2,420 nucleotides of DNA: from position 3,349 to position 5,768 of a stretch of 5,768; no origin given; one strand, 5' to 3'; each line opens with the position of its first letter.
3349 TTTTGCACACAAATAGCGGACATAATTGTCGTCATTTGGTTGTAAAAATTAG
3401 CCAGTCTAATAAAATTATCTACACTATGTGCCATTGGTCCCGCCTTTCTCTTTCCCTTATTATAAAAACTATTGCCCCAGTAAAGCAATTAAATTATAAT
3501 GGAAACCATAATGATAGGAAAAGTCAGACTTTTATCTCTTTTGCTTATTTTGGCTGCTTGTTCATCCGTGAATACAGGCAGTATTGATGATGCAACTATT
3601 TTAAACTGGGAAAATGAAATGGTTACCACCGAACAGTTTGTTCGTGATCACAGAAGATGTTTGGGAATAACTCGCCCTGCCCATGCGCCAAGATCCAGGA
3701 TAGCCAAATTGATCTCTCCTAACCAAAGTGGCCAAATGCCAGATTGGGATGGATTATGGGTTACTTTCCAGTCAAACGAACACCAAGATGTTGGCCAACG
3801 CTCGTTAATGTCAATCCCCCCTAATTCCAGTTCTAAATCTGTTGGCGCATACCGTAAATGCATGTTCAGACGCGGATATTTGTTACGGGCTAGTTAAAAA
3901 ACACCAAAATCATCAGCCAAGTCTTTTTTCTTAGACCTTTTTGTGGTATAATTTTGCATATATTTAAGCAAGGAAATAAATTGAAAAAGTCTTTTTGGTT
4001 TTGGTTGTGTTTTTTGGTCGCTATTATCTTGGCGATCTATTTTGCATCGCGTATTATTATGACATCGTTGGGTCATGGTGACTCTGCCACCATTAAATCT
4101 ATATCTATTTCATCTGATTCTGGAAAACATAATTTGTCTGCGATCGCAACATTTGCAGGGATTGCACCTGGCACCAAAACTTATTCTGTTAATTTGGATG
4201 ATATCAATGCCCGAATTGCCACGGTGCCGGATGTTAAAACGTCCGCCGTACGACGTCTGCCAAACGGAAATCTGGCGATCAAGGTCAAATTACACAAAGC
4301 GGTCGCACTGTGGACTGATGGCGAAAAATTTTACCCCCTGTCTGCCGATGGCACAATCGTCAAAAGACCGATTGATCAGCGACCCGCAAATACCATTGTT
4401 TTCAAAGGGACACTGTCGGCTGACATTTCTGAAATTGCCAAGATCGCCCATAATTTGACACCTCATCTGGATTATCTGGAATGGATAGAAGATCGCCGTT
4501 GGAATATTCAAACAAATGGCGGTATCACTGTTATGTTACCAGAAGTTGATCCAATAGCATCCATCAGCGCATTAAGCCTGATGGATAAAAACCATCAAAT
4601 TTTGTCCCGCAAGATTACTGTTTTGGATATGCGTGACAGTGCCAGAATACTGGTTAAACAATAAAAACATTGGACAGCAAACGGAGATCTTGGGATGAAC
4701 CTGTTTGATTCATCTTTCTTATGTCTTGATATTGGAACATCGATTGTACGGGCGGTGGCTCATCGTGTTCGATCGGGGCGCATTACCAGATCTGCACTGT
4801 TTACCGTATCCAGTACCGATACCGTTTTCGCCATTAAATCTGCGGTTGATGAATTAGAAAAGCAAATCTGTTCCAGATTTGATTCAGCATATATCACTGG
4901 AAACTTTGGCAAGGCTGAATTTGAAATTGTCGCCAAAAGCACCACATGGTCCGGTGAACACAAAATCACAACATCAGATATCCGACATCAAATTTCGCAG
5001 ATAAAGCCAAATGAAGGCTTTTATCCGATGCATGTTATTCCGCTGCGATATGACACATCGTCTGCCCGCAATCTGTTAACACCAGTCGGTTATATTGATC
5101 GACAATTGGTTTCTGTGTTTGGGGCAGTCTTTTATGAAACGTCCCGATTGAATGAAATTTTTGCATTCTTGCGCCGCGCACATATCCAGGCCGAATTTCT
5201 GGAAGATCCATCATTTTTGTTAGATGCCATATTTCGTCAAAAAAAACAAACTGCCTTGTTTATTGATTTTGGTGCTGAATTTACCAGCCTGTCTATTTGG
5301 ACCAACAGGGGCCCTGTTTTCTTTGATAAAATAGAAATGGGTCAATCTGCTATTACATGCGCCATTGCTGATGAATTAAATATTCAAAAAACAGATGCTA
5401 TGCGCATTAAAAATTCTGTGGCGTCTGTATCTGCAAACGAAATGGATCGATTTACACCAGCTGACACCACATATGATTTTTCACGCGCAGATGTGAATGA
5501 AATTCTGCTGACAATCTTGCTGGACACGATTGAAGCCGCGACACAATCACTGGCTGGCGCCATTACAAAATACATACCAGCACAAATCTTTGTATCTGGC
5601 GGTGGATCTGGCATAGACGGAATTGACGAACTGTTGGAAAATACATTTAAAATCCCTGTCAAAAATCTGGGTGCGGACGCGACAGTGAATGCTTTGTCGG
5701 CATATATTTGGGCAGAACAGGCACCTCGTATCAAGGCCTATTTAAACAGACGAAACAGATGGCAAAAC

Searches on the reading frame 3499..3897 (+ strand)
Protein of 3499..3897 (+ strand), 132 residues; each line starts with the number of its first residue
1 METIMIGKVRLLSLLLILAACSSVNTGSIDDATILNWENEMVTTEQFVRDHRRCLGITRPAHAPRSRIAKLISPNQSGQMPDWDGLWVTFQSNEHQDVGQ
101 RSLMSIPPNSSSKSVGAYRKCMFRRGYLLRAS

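Call 8: search_protein_families(library=pfam, proteins=[window:3499-3897:+], max_evalue=0.1)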
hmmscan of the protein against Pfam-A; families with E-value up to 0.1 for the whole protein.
window:3499-3897:+ (132 aa): 1 family
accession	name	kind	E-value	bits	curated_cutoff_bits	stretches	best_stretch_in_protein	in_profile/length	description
PF07893.19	DUF1668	-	0.075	12.8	23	1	46-105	220-279/336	Protein of unknown function (DUF1668)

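Call 9: search_protein_families(library=ncbifam, proteins=[window:3499-3897:+], max_evalue=0.1)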
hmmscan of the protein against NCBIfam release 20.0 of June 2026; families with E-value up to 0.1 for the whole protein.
window:3499-3897:+ (132 aa): 0 families

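Call 73: search_solved_structures(query=A4, max_evalue=10)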
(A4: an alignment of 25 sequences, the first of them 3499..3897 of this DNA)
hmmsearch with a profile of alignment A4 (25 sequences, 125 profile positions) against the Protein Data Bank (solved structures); distinct sequences matched with E-value up to 10: 29.
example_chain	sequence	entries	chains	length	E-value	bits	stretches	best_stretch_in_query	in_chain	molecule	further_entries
13fl_C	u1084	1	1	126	0.36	13.8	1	13-63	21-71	Programmed cell death 1 ligand 1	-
8znl_B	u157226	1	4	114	0.38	13.8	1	13-63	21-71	Programmed cell death 1 ligand 1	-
4zqk_A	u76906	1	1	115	0.39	13.7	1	13-63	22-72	Programmed cell death 1 ligand 1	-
8or1_A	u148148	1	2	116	0.39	13.7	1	13-63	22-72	Programmed cell death 1 ligand 1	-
7czd_B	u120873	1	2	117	0.4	13.7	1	13-63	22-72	Programmed cell death 1 ligand 1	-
5ggt_A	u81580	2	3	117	0.4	13.7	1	13-63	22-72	Programmed cell death 1 ligand 1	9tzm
5o4y_B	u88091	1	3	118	0.41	13.6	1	13-63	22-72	Programmed cell death 1 ligand 1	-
7sjq_A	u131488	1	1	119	0.42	13.6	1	13-63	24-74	Programmed cell death 1 ligand 1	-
8aok_A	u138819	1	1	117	0.43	13.6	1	13-63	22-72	Programmed cell death 1 ligand 1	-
9map_A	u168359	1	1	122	0.44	13.5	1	13-63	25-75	Programmed cell death 1 ligand 1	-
9ksb_A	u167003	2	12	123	0.45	13.5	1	13-63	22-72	Programmed cell death 1 ligand 1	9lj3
5jds_A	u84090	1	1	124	0.46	13.5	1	13-63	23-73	Programmed cell death 1 ligand 1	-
5j8o_A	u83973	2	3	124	0.46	13.5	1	13-63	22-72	Programmed cell death 1 ligand 1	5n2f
5xxy_A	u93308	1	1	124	0.46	13.5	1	13-63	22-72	Programmed cell death 1 ligand 1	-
8rpb_P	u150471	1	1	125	0.47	13.4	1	13-63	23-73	Programmed cell death 1 ligand 1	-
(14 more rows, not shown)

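Call 95: search_protein_families(library=phrogs, proteins=[window:3511-3897:+], max_evalue=0.01)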
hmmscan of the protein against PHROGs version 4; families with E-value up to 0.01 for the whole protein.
window:3511-3897:+ (128 aa): 0 families

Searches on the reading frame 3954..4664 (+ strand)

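Call 8: search_protein_families(library=pfam, proteins=[window:3954-4664:+], max_evalue=0.1)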
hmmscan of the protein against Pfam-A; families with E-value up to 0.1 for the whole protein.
window:3954-4664:+ (236 aa): 2 families
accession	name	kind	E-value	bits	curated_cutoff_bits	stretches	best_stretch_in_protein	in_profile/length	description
PF03799.20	FtsQ_DivIB_C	-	2.4e-09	38.5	21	1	118-227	1-114/114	Cell division protein FtsQ/DivIB, C-terminal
PF08478.15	POTRA_1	-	0.0016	19.2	23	1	47-112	3-67/69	POTRA domain, FtsQ-type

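Call 9: search_protein_families(library=ncbifam, proteins=[window:3954-4664:+], max_evalue=0.1)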
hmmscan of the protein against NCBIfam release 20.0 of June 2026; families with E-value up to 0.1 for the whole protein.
window:3954-4664:+ (236 aa): 0 families

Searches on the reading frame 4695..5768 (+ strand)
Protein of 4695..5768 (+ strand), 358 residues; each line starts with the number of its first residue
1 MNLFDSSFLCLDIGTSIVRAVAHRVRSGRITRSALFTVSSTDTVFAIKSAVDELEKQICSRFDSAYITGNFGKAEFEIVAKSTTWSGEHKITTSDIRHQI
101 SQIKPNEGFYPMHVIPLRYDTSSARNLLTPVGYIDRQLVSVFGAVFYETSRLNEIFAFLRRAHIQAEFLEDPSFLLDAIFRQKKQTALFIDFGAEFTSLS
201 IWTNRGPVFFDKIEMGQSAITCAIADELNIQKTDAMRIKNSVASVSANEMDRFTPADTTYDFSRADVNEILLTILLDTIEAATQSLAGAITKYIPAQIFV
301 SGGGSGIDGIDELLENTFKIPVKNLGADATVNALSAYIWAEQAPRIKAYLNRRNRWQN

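Call 8: search_protein_families(library=pfam, proteins=[window:4695-5768:+], max_evalue=0.1)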
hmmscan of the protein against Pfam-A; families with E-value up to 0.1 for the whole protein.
window:4695-5768:+ (358 aa): 4 families
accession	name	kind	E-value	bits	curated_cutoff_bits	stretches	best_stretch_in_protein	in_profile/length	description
PF14450.12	FtsA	-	6.3e-10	39.9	31.8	1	189-323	2-108/127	Cell division protein FtsA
PF06723.19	MreB_Mbl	-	0.00032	20.1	27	1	262-324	237-303/327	MreB/Mbl protein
PF11104.14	PilM_2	-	0.00085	18.8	27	1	183-322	178-302/340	Type IV pilus assembly protein PilM;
PF25216.1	Volactin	-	0.0014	18.6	35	1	182-319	163-292/321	Volactin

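Call 9: search_protein_families(library=ncbifam, proteins=[window:4695-5768:+], max_evalue=0.1)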
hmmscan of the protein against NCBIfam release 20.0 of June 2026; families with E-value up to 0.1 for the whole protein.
window:4695-5768:+ (358 aa): 9 families
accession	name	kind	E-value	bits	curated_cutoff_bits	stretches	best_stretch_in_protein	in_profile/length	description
TIGR01174.1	ftsA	equivalog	1.2e-16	60.8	175.85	1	42-335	48-354/371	cell division protein FtsA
NF045709.1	Amuc_1101_fam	equivalog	1.8e-10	40.3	650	1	182-325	175-315/608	Amuc_1101 family PilM-like pilus complex protein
NF045943.2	MAG3720_fam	hypoth_equivalog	2.4e-06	26.9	70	1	148-277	162-289/395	MAG3720 family protein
TIGR01175.1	pilM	subfamily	3.9e-05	22.8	133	1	183-324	185-312/348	type IV pilus assembly protein PilM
NF010540.1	PRK13929.1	exception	0.019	14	515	1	271-323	258-307/334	rod-share determining protein MreBH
NF002399.0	PRK01433.1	equivalog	0.024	13.3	743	0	260-323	275-337/595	Fe-S protein assembly chaperone HscA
NF011660.0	PRK15080.1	equivalog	0.025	13.8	182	0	270-324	203-257/277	ethanolamine utilization protein EutJ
NF010539.0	PRK13927.1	subfamily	0.025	13.5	293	0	251-323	233-309/339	rod shape-determining protein MreB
TIGR00671.1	baf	subfamily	0.034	13.8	58.2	0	261-337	49-111/243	type III pantothenate kinase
